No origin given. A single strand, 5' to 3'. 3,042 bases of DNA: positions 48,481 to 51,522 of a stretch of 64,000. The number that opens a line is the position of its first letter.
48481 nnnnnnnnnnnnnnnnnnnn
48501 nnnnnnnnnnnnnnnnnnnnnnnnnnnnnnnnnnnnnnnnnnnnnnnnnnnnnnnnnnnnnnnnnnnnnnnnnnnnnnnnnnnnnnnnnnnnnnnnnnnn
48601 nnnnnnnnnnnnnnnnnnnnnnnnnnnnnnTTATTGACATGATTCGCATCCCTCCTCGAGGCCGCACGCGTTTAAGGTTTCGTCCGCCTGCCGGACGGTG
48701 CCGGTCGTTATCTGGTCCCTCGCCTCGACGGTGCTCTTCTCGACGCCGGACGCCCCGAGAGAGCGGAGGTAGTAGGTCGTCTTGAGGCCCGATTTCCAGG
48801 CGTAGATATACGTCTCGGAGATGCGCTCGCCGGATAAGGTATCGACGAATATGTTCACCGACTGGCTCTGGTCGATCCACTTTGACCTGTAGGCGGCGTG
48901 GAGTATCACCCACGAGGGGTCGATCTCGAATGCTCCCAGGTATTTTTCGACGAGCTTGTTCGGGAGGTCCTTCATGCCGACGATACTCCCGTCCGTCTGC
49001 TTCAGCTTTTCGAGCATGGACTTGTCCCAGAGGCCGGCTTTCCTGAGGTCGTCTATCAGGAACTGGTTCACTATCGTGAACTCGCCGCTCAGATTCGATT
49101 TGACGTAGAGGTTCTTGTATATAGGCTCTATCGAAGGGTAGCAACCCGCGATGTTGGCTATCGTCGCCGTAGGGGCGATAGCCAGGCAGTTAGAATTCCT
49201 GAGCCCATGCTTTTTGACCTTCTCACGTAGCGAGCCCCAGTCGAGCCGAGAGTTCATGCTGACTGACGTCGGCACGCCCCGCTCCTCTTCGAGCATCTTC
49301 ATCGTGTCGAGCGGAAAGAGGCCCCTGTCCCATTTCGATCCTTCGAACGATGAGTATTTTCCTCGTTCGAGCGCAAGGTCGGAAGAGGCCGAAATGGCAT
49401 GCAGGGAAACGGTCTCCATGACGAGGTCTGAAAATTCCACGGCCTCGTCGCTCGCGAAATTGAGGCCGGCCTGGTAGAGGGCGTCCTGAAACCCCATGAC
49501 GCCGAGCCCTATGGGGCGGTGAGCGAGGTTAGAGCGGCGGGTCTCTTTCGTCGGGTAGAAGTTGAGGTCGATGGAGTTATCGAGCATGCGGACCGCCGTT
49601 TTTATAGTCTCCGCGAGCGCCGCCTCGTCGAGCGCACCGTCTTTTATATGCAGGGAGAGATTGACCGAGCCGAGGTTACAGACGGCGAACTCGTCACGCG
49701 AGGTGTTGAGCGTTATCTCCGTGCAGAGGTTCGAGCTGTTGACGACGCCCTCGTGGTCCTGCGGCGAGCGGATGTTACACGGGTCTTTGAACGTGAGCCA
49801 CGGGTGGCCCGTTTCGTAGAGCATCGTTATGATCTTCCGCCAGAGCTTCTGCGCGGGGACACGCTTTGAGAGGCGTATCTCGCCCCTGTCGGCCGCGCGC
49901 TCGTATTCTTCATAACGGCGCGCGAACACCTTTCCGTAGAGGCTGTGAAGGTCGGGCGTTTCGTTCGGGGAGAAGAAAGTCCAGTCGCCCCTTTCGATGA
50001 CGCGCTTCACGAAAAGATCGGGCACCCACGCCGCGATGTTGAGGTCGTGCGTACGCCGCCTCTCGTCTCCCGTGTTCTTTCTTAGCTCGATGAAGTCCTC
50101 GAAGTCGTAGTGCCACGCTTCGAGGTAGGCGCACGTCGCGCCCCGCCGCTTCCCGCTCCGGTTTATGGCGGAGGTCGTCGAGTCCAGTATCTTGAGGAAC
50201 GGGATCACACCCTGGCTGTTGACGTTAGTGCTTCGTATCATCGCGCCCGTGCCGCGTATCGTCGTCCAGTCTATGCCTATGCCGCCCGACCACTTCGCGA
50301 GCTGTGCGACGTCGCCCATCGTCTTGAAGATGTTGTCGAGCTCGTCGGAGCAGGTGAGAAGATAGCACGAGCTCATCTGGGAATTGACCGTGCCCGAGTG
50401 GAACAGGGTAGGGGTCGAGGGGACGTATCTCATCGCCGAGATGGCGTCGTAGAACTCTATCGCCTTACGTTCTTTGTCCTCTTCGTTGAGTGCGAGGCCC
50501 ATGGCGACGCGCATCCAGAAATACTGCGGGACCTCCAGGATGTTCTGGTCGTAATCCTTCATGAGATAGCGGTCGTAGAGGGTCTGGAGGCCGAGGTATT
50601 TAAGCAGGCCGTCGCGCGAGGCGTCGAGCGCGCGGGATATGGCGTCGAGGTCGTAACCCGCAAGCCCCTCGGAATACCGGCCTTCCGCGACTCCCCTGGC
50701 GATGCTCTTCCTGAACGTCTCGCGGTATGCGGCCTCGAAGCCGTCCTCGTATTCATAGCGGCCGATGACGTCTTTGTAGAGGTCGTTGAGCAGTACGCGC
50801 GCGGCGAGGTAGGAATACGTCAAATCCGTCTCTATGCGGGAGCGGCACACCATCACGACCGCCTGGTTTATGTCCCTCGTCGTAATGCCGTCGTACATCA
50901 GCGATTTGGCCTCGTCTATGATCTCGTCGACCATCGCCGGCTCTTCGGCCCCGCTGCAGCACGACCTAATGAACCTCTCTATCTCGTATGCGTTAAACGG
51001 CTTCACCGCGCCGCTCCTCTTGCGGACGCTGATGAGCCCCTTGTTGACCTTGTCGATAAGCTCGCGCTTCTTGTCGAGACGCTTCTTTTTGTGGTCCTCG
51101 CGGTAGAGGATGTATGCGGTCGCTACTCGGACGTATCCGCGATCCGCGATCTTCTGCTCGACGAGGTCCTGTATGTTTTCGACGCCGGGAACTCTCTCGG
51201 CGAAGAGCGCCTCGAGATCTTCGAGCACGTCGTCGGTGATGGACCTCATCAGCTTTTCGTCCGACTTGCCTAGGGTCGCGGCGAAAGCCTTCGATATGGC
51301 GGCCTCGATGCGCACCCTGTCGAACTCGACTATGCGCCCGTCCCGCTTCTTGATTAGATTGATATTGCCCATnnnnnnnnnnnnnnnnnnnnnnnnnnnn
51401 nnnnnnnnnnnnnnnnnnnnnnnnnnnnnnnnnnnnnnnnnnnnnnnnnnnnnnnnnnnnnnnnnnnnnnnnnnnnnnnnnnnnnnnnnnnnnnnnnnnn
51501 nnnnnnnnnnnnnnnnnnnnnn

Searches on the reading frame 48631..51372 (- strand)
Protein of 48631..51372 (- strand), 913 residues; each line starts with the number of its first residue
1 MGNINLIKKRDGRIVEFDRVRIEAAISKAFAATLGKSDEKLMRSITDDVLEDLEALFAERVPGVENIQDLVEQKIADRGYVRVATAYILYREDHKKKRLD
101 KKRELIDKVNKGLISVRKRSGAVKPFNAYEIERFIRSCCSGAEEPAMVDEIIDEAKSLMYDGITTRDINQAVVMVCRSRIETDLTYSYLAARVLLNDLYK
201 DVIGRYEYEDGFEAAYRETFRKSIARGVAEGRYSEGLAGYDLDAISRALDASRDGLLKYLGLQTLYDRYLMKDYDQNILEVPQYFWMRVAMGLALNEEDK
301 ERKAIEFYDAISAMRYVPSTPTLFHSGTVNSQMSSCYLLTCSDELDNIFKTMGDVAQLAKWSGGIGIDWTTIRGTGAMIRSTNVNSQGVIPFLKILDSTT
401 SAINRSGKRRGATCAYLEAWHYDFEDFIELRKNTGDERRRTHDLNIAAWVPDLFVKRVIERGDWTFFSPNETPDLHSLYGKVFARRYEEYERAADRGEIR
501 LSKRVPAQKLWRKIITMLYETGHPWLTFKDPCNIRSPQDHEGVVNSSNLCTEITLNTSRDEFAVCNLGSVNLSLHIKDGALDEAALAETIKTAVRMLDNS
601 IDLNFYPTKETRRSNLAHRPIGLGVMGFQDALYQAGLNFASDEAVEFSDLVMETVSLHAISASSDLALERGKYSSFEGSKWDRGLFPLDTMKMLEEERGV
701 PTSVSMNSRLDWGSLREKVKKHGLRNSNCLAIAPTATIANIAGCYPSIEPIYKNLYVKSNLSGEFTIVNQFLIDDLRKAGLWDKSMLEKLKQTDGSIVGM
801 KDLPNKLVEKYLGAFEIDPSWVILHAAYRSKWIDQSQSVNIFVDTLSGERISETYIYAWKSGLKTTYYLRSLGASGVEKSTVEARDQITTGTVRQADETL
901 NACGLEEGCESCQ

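Call 5: search_protein_families(library=pfam, proteins=[window:48631-51372:-])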
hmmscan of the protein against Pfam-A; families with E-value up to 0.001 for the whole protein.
window:48631-51372:- (913 aa): 3 families
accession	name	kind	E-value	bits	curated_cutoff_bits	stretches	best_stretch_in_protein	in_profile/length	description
PF02867.20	Ribonuc_red_lgC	-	2e-189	631.1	23.9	1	334-869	1-523/523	Ribonucleotide reductase, barrel domain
PF03477.21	ATP-cone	-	1.1e-31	109.6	25.8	2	7-96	3-88/88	ATP cone domain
PF00317.26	Ribonuc_red_lgN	-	2.4e-25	88.9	28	1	257-330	3-76/77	Ribonucleotide reductase, all-alpha domain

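Call 6: search_protein_families(library=ncbifam, proteins=[window:48631-51372:-])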
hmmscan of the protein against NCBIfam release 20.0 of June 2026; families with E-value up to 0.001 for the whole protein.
window:48631-51372:- (913 aa): 24 families
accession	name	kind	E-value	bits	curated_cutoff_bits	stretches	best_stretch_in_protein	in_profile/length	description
NF005544.0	PRK07207.1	equivalog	0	1201.5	965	1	7-888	36-929/965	ribonucleoside-diphosphate reductase subunit alpha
NF009029.0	PRK12365.1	equivalog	0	1079.3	1350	1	7-913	120-1046/1046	ribonucleoside-diphosphate reductase subunit alpha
NF005101.0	PRK06539.1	equivalog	1.2e-234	781.1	988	1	114-900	3-790/822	ribonucleoside-diphosphate reductase subunit alpha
TIGR02506.1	NrdE_NrdA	equivalog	2.3e-211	703.5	341.05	1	259-871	1-615/616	ribonucleoside-diphosphate reductase subunit alpha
NF006279.0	PRK08447.1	equivalog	3.9e-192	640.7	1082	3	114-561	2-437/789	ribonucleoside-diphosphate reductase subunit alpha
NF006665.0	PRK09209.1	equivalog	6.6e-141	471.1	1057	2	161-759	58-665/761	ribonucleoside-diphosphate reductase subunit alpha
NF009028.0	PRK12364.1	equivalog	4.7e-138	461.5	1377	3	7-558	3-541/842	ribonucleoside-diphosphate reductase subunit alpha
NF005483.0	PRK07088.1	equivalog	1.4e-129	433.5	1214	2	115-759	4-669/764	ribonucleoside-diphosphate reductase subunit alpha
TIGR02504.1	NrdJ_Z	equivalog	7.9e-121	404.5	399.95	1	264-865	4-592/606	adenosylcobalamin-dependent ribonucleoside-diphosphate reductase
NF005010.0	PRK06406.1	subfamily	4.7e-108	362.4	1125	4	498-683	384-565/771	vitamin B12-dependent ribonucleotide reductase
NF006577.0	PRK09102.1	equivalog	2.5e-107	359.6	620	3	248-474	16-231/604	ribonucleoside-diphosphate reductase subunit alpha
NF006417.0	PRK08665.1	equivalog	6.4e-100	335.5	961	1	263-866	18-560/759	vitamin B12-dependent ribonucleotide reductase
NF006578.0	PRK09103.1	equivalog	7.7e-90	302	813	1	114-767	5-654/761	class 1a ribonucleoside-diphosphate reductase subunit alpha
TIGR04170.1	RNR_1b_NrdE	exception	4.6e-85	286.3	750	2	256-755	85-593/698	class 1b ribonucleoside-diphosphate reductase subunit alpha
NF006207.0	PRK08332.1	equivalog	2.6e-73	247.1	2400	4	560-871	1248-1554/1684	vitamin B12-dependent ribonucleotide reductase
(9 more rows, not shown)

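Call 8: find_encoding_contigs(protein=window:48631-51372:-, flank=3000, max_places=6)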
Protein window:48631-51372:- (913 aa): 6 contigs read that carry it; 2 places shown.
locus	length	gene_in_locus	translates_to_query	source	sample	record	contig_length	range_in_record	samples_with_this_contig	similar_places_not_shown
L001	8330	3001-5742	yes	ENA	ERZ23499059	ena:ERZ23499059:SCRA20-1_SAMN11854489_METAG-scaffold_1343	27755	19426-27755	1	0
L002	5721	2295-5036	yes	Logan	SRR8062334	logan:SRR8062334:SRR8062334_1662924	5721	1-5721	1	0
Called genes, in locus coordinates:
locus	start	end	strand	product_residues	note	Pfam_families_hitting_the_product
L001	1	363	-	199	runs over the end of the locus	PF02457:DAC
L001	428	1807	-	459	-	PF07992:Pyr_redox_2, PF13450:NAD_binding_8 (faint), PF13738:Pyr_redox_3, PF00070:Pyr_redox, PF02852:Pyr_redox_dim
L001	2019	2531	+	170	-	-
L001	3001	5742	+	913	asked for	PF03477:ATP-cone, PF00317:Ribonuc_red_lgN, PF02867:Ribonuc_red_lgC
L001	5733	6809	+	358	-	PF00268:Ribonuc_red_sm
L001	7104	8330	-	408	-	?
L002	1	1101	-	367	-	?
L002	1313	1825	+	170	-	-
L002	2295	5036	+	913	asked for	PF03477:ATP-cone, PF00317:Ribonuc_red_lgN, PF02867:Ribonuc_red_lgC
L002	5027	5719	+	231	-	?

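Call 9: find_related_loci(query=window:48631-51372:-, collection=genome_contigs, flank=3000)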
Query window:48631-51372:- (913 aa) in genome_contigs; peptide patterns used: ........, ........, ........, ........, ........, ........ (x = any residue, [..] = any of these).
101 stretches matched a pattern; 60 encode a relative of the query (tblastn E <= 1e-3); 59 distinct loci.
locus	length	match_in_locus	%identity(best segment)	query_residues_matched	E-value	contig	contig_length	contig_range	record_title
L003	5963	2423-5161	90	1-913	0e+0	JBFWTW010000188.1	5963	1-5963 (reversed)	MAG: Candidatus Dadabacteria bacterium isolate CA_2019_TPBF_56 NODE_51302_length_5963_cov_3.900617_TPBF, whole genome sh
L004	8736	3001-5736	94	2-913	0e+0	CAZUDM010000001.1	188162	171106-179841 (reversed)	MAG TPA_asm: uncultured Spirochaetia bacterium isolate binchicken_co179_138 genome assembly, contig: NODE_346_length_188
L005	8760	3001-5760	60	4-913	0e+0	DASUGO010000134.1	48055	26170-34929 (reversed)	MAG TPA_asm: Candidatus Krumholzibacteriia bacterium isolate SMAG_U1407 k141_62490, whole genome shotgun sequence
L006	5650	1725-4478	61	4-913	0e+0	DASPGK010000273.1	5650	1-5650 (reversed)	MAG TPA_asm: Candidatus Krumholzibacteriia bacterium isolate SMAG_U16449 k141_70558, whole genome shotgun sequence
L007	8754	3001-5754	60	4-913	0e+0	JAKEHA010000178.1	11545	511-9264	MAG: Candidatus Latescibacterota bacterium isolate PMV_6.20 PMV_6.20.k101_658310, whole genome shotgun sequence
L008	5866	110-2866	61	3-913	0e+0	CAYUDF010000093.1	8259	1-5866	MAG TPA_asm: uncultured bacterium isolate SRP155585_co2_3 genome assembly, contig: NODE_7166_length_8259_cov_5.564846, w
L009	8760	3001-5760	60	4-913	0e+0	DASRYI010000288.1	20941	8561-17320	MAG TPA_asm: Candidatus Krumholzibacteriia bacterium isolate SMAG_U13222 k141_277868, whole genome shotgun sequence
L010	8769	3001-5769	59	4-913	0e+0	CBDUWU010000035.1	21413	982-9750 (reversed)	MAG TPA_asm: uncultured bacterium isolate SRR22302368_binner13_Refined_37 genome assembly, contig: ERZ25747235.688, whol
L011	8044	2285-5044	60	4-913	0e+0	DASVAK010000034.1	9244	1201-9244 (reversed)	MAG TPA_asm: Candidatus Krumholzibacteriia bacterium isolate SMAG_U1949 k141_1825105, whole genome shotgun sequence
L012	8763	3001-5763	59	4-913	0e+0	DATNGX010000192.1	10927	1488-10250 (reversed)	MAG TPA_asm: Candidatus Krumholzibacteriia bacterium isolate SMAG_U11332 k141_301995, whole genome shotgun sequence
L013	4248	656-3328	58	4-890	0e+0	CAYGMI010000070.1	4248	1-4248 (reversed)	MAG TPA_asm: uncultured Candidatus Saccharibacteria bacterium isolate ERP116193_co2_98 genome assembly, contig: NODE_480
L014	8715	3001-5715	63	1-913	0e+0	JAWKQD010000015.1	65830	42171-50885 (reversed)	MAG: Thermodesulfobacteriota bacterium isolate AC1.124 AC1.124.fa-15, whole genome shotgun sequence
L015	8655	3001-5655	56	1-882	0e+0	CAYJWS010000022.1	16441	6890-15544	MAG TPA_asm: uncultured Gammaproteobacteria bacterium isolate ERP125453_co1_494 genome assembly, contig: NODE_3624_lengt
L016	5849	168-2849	56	7-897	0e+0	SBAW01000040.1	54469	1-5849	MAG: bacterium isolate Bin_17_1 Hy_contig12340, whole genome shotgun sequence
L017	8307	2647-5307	57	1-882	0e+0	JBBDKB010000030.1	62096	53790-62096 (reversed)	MAG: Candidatus Paceibacterota bacterium isolate LejiaA_45_34 Lejia_A_858_length_62096_cov_20, whole genome shotgun sequ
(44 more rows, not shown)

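Call 12: find_related_loci(query=window:48631-51372:-, collection=metagenome_contigs, flank=1500)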
Query window:48631-51372:- (913 aa) in metagenome_contigs; peptide patterns used: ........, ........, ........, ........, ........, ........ (x = any residue, [..] = any of these).
109 stretches matched a pattern; 72 encode a relative of the query (tblastn E <= 1e-3); 71 distinct loci.
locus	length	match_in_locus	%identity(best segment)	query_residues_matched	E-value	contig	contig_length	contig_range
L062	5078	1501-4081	90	1-913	0e+0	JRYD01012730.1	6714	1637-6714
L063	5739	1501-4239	90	1-913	0e+0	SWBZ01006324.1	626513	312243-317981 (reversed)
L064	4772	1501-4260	60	4-913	0e+0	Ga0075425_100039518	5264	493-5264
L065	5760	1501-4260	60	4-913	0e+0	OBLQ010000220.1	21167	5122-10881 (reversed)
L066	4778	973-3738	59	4-913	0e+0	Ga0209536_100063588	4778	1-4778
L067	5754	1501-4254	60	4-913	0e+0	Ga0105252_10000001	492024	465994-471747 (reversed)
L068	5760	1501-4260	61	4-913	0e+0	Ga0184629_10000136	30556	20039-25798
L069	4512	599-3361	59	4-913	0e+0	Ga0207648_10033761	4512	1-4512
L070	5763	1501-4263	59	4-913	0e+0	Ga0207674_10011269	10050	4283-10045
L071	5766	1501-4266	59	3-913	0e+0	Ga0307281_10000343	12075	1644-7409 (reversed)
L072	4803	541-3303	59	4-913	0e+0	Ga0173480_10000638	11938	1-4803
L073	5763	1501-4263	59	4-913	0e+0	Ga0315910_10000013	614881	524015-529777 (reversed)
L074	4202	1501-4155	62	4-887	0e+0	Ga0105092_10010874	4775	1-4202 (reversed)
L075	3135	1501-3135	94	1-545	0e+0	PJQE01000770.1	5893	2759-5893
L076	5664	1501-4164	54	7-891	0e+0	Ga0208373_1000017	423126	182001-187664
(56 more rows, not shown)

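Call 59: search_solved_structures(query=window:48631-51372:-, max_evalue=1e-30)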
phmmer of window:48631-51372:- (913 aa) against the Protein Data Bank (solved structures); distinct sequences matched with E-value up to 1e-30: 31.
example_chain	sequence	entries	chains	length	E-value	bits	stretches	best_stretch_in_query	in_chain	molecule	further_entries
5im3_A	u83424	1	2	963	3.6e-282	941.6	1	5-884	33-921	Ribonucleoside-diphosphate reductase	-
5d1y_A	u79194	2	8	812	6.7e-147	494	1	130-880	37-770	Ribonucleoside-diphosphate reductase large subunit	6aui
3hnc_A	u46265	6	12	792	8e-147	493.8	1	151-880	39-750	Ribonucleoside-diphosphate reductase large subunit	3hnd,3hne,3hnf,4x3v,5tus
1zyz_A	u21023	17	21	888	3.9e-144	484.9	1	116-888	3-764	Ribonucleoside-diphosphate reductase large chain 1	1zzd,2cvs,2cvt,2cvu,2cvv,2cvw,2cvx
3tb9_A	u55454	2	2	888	7.2e-144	484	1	116-888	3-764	Ribonucleoside-diphosphate reductase large chain 1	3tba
3s8a_A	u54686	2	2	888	2.3e-143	482.4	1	116-888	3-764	Ribonucleoside-diphosphate reductase large chain 1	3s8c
2wgh_A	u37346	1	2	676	5.8e-143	481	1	188-871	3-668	RIBONUCLEOSIDE-DIPHOSPHATE REDUCTASE LARGE SUBUNIT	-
6l3r_A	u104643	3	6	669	9.3e-143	480.3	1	189-871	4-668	Ribonucleoside-diphosphate reductase large subunit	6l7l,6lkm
7agj_A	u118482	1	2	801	8.1e-136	457.4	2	116-488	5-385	Ribonucleoside-diphosphate reductase subunit alpha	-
7mdi_A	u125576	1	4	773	1.2e-75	258.3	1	114-764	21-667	Ribonucleoside-diphosphate reductase subunit alpha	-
8vhp_A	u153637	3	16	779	3.6e-74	253.4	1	110-763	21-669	Ribonucleoside-diphosphate reductase 1 subunit alpha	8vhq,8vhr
8vhu_A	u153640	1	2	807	1.3e-73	251.5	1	110-763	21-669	Fusion protein of Ribonucleoside-diphosphate reductase 1 subunits alpha and beta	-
1rlr_A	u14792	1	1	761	1.6e-73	251.2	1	113-763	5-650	RIBONUCLEOTIDE REDUCTASE PROTEIN R1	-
4r1r_A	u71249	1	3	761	1.9e-73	251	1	113-763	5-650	RIBONUCLEOTIDE REDUCTASE R1 PROTEIN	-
2r1r_A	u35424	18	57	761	2e-73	251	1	113-763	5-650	RIBONUCLEOTIDE REDUCTASE R1 PROTEIN | RIBONUCLEOSIDE-DIPHOSPHATE REDUCTASE 1 SUBUNIT ALPHA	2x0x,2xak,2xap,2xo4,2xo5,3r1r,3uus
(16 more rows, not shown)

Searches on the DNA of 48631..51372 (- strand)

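Call 10: search_rna_families(sources=[L001, L002, L003, L004, L005, L006, L007, L009, L010, L011, L012, L014, L020, L051, L053, L055], threshold=gathering)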
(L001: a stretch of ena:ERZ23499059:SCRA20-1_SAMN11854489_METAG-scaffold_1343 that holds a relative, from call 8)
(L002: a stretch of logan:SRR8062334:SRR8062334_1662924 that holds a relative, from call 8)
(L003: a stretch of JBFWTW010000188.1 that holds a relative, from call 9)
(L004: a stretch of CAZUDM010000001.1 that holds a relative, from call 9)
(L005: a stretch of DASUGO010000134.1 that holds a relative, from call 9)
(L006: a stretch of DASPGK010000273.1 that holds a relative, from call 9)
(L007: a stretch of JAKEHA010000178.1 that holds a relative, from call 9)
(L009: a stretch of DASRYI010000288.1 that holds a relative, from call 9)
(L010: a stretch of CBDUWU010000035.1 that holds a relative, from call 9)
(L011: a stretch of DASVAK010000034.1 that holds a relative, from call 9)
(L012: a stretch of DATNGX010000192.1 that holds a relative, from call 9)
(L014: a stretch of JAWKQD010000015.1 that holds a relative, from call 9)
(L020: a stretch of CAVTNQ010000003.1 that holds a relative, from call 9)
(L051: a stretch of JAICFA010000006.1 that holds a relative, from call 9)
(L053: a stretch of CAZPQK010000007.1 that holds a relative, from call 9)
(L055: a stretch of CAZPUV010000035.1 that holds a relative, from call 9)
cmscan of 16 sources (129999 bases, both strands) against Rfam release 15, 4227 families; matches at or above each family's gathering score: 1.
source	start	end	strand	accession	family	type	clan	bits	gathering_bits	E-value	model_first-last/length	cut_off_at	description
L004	2605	2763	+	RF00174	Cobalamin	Cis-reg; riboswitch;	CL00101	32.4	31.5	0.00037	1-189/189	no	Cobalamin riboswitch aptamer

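Call 17: search_rna_families(sources=[L003, L014, L062, L063, L132, L004], threshold=evalue, max_evalue=1, show_alignments=2)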
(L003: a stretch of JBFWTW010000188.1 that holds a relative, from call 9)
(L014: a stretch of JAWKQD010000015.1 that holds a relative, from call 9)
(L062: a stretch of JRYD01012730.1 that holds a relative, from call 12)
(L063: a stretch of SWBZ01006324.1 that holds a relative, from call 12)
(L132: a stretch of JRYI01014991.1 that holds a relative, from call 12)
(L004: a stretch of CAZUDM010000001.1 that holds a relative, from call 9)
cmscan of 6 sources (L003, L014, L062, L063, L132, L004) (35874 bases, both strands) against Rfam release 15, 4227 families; matches with E-value up to 1: 7.
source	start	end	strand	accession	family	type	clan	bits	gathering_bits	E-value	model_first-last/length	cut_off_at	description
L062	1115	1302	+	RF00174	Cobalamin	Cis-reg; riboswitch;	CL00101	34.8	31.5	2.1e-05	1-189/189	no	Cobalamin riboswitch aptamer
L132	898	1085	+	RF00174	Cobalamin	Cis-reg; riboswitch;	CL00101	33.7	31.5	4.4e-05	1-189/189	no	Cobalamin riboswitch aptamer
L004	2605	2763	+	RF00174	Cobalamin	Cis-reg; riboswitch;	CL00101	32.4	31.5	0.0001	1-189/189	no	Cobalamin riboswitch aptamer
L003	2027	2214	+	RF00174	Cobalamin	Cis-reg; riboswitch;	CL00101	30.5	31.5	0.00035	1-189/189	no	Cobalamin riboswitch aptamer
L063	1105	1292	+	RF00174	Cobalamin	Cis-reg; riboswitch;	CL00101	30.5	31.5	0.00035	1-189/189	no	Cobalamin riboswitch aptamer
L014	2604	2791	+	RF00174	Cobalamin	Cis-reg; riboswitch;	CL00101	29.4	31.5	0.00074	1-189/189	no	Cobalamin riboswitch aptamer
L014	631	731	+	RF00168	Lysine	Cis-reg; riboswitch;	-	18.8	30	0.74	1-182/182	no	Lysine riboswitch aptamer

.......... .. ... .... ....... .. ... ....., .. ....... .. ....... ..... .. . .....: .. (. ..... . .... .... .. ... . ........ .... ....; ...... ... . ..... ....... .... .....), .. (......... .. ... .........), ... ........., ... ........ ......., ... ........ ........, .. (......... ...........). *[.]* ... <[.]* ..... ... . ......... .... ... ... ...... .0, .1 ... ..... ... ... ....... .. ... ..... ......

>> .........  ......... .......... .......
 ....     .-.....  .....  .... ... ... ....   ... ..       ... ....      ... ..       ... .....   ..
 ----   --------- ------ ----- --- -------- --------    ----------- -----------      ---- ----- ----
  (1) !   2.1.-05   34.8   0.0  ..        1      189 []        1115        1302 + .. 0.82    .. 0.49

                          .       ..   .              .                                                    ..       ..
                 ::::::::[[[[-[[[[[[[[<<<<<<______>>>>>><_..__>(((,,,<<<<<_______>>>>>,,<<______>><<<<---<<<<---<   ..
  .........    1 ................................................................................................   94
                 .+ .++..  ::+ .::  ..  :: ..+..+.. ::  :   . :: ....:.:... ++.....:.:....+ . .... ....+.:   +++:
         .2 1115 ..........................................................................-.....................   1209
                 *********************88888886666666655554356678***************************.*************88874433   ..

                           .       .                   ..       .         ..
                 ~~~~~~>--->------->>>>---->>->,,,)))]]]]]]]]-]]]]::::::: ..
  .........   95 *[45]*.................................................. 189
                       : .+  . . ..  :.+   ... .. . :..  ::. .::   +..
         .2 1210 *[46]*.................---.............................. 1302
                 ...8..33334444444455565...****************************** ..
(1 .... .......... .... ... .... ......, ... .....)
